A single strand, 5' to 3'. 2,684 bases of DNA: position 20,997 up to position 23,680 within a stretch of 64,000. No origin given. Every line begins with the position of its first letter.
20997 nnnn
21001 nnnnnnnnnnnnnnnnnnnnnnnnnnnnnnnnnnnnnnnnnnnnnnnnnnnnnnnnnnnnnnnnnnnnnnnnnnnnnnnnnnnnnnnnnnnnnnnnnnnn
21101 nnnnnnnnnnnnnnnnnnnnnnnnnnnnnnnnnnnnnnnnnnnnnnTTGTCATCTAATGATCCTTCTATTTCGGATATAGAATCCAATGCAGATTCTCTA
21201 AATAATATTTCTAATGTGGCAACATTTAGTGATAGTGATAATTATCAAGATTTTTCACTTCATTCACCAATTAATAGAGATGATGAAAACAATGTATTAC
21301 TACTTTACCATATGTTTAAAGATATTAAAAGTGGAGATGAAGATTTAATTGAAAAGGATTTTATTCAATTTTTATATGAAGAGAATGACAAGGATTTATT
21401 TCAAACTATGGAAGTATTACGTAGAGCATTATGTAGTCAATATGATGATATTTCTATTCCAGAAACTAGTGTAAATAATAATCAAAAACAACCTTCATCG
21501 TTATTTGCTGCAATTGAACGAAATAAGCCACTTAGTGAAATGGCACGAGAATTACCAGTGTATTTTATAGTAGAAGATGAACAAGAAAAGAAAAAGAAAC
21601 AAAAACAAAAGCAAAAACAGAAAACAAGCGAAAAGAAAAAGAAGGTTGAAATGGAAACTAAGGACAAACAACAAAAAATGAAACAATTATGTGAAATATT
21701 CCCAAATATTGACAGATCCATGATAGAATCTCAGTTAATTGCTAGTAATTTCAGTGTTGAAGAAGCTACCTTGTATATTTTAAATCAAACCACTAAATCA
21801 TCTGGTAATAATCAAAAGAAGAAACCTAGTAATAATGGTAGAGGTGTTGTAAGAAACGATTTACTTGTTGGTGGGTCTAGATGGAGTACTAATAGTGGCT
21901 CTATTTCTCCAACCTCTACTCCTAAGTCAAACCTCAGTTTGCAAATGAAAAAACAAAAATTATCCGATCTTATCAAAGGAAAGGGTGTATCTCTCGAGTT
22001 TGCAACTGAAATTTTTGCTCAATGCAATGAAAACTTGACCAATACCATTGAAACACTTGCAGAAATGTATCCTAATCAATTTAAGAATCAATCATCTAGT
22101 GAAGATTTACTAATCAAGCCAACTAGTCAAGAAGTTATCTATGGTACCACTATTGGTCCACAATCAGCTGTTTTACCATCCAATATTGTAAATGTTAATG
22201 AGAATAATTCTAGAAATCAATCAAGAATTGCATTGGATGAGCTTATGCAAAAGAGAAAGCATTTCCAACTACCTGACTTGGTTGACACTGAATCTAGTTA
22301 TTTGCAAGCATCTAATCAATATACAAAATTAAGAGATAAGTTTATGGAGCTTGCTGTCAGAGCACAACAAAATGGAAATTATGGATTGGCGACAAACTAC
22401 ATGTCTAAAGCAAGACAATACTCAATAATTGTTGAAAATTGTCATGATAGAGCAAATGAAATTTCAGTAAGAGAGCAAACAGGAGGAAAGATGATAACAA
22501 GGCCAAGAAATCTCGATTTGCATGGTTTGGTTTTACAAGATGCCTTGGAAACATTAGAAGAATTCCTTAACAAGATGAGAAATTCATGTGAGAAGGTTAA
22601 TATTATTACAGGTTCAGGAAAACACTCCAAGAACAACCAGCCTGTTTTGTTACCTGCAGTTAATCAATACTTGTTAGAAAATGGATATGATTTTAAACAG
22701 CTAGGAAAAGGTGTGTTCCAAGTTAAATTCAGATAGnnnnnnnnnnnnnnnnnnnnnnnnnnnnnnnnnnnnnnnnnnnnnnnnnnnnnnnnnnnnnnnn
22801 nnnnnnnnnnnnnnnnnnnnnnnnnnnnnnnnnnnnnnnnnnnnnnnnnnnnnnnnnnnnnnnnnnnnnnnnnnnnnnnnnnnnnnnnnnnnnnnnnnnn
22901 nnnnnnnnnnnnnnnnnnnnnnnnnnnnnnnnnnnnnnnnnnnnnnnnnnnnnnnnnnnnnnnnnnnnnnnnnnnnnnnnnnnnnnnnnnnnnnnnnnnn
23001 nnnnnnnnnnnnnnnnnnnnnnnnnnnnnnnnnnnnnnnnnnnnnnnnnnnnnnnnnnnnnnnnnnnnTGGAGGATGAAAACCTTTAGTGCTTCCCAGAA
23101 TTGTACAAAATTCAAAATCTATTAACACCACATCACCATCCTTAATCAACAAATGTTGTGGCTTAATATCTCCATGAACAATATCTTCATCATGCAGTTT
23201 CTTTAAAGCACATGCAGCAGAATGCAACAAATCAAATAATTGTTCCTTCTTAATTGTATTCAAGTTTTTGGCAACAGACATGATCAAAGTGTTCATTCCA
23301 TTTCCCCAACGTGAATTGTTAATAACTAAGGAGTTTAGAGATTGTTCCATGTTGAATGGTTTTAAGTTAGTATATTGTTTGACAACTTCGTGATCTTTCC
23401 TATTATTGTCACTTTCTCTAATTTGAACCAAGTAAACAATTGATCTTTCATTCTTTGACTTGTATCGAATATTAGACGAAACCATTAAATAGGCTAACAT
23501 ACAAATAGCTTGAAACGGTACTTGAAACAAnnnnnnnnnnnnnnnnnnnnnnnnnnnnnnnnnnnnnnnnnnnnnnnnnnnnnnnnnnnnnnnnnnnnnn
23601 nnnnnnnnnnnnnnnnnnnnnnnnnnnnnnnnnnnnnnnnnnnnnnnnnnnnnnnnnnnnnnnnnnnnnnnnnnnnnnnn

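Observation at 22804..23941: Decaying protein-kinase-like gene with an in-frame TAA and a frameshift inside the catalytic domain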

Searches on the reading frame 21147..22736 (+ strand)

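Call 7: search_protein_families(library=pfam, max_evalue=1, proteins=[window:21147-22736:+])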
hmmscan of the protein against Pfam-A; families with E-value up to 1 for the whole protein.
window:21147-22736:+ (529 aa): 7 families
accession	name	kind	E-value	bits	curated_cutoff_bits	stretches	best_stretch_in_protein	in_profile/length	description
PF01713.27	Smr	-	2.1e-09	37.8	25.7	1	456-512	1-53/77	Smr domain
PF02845.22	CUE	-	1e-08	35.1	21.1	1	175-213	2-40/42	CUE domain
PF08590.15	DUF1771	-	0.0014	19.3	28.7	1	388-439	7-58/64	Domain of unknown function (DUF1771)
PF25124.1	DUF7816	-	0.08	13.6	27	1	166-208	3-47/71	Domain of unknown function (DUF7816)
PF21083.2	ZapC_N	-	0.12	13.1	27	0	189-212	35-58/88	Cell-division protein ZapC, N-terminal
PF11947.13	DUF3464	-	0.89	9.8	25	0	144-194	10-60/149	Photosynthesis affected mutant 68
PF06398.17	Pex24p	-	0.98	8.8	26.8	0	139-210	202-277/358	Integral peroxisomal membrane peroxin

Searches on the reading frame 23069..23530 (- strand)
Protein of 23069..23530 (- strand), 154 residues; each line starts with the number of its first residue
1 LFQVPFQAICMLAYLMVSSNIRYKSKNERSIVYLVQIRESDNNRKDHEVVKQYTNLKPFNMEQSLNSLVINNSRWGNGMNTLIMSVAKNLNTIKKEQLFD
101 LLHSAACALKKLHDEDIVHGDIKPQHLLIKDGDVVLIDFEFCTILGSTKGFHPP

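Call 7: search_protein_families(library=pfam, max_evalue=1, proteins=[window:23069-23530:-])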
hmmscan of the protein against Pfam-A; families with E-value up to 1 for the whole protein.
seq(154 aa): 7 families
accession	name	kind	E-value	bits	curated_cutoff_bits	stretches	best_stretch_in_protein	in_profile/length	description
PF00069.31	Pkinase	-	4.8e-09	36.4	31.7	1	85-148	87-151/263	Protein kinase domain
PF01636.29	APH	-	1.4e-05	25.4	23.2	1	89-144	137-199/239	Phosphotransferase enzyme family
PF07714.23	PK_Tyr_Ser-Thr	-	0.00034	20.4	23.1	1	82-139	88-146/258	Protein tyrosine and serine/threonine kinase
PF06293.20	Kdo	-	0.00035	20.5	21.3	1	99-142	121-169/207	Lipopolysaccharide kinase (Kdo/WaaP) family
PF01163.29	RIO1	-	0.0028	17.7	22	1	88-139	96-148/187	RIO domain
PF19974.5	TCAD9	-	0.019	14.6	40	1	97-141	279-323/429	Ternary complex associated domain 9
PF01633.27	Choline_kinase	-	0.036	13.8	29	1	65-143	110-192/300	Choline/ethanolamine kinase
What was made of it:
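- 23069..23458 (-): Kinase N-lobe, catalytic loop (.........) and DFE (LIDFEF) through TKGFHPP. The public model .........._69338 (139 aa) spans 23485-23066 and starts inside the intron. Pfam Pkinase (call 7).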
